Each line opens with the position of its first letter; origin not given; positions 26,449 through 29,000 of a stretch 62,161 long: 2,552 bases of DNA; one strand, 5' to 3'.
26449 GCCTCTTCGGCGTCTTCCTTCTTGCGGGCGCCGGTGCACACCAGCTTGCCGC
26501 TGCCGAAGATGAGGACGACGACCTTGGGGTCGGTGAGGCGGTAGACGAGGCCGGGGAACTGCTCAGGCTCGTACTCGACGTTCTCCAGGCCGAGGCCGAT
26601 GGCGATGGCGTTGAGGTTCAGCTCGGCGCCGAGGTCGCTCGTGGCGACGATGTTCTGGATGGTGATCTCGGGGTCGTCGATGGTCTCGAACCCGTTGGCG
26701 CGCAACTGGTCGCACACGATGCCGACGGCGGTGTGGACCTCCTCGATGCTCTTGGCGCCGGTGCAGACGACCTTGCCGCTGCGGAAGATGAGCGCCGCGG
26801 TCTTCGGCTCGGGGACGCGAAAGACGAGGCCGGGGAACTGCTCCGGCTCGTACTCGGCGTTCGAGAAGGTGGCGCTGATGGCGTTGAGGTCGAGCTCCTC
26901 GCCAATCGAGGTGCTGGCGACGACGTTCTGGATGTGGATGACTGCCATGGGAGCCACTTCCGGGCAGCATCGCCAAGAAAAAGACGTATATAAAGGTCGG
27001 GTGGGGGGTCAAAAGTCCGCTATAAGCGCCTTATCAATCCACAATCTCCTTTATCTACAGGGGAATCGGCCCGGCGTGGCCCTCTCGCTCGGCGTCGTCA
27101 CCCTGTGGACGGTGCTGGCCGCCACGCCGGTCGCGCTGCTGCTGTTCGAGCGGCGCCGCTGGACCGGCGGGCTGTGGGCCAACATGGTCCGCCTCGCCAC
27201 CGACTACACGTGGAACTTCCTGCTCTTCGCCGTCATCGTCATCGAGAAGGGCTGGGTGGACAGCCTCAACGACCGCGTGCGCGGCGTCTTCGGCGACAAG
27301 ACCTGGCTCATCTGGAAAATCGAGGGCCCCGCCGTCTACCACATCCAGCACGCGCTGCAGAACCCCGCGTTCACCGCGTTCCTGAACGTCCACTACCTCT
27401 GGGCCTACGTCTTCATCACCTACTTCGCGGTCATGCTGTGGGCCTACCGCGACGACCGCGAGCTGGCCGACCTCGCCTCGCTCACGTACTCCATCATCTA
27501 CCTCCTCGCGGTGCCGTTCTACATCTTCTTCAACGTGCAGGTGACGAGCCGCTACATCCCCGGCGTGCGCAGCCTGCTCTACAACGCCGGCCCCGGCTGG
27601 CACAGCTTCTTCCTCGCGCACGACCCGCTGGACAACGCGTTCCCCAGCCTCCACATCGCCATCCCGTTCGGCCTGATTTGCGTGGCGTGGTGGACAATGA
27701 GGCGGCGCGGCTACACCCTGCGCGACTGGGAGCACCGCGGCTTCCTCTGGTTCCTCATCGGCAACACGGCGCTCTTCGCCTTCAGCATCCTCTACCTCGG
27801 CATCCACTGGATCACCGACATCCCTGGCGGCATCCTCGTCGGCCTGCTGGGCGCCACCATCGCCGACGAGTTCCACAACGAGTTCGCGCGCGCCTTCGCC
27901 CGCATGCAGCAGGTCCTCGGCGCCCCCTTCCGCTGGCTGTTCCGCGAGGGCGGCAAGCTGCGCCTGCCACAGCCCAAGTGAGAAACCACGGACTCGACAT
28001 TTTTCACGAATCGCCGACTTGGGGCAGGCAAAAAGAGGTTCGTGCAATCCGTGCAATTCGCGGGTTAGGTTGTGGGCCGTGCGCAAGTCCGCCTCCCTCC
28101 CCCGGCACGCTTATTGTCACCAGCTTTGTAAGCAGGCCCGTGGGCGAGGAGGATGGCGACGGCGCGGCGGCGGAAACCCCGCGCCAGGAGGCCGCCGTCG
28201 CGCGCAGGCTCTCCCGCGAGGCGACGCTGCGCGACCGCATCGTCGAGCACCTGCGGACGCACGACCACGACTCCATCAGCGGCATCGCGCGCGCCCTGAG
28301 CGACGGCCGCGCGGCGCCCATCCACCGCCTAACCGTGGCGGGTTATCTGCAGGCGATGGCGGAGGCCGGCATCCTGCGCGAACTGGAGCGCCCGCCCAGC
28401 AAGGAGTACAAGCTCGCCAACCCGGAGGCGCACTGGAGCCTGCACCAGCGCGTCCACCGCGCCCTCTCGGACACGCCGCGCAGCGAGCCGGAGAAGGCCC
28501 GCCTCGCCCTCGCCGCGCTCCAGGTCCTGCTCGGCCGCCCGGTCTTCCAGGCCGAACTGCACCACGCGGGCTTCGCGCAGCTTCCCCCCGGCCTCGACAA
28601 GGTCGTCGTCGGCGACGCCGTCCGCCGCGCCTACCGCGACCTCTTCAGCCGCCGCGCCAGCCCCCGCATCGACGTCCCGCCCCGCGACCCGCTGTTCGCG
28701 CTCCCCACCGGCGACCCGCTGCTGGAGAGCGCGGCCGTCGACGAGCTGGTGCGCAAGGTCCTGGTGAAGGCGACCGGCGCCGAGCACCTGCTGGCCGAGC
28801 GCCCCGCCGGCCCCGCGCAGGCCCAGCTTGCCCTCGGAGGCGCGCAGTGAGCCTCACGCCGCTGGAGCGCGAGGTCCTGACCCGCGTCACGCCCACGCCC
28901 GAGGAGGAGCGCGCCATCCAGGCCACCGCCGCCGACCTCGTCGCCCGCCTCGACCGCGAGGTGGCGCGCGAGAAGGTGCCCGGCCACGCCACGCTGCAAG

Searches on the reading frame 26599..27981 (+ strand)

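Call 13: search_protein_families(library=pfam, proteins=[window:26599-27981:+])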
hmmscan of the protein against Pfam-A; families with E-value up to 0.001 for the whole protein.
window:26599-27981:+ (460 aa): 2 families
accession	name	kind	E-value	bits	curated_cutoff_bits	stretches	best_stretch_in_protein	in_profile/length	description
PF01569.27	PAP2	-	2.1e-09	37.7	27.2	1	342-421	45-120/130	PAP2 superfamily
PF14378.12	PAP2_3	-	1.9e-06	28.3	27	1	252-420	22-189/190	PAP2 superfamily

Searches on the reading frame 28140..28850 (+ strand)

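Call 13: search_protein_families(library=pfam, proteins=[window:28140-28850:+])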
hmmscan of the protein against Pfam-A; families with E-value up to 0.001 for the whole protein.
window:28140-28850:+ (236 aa): 1 family
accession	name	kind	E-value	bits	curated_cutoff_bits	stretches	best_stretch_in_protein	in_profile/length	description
PF05719.16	GPP34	-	0.00056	20.5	29.1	1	29-166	62-199/201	Golgi phosphoprotein 3 (GPP34)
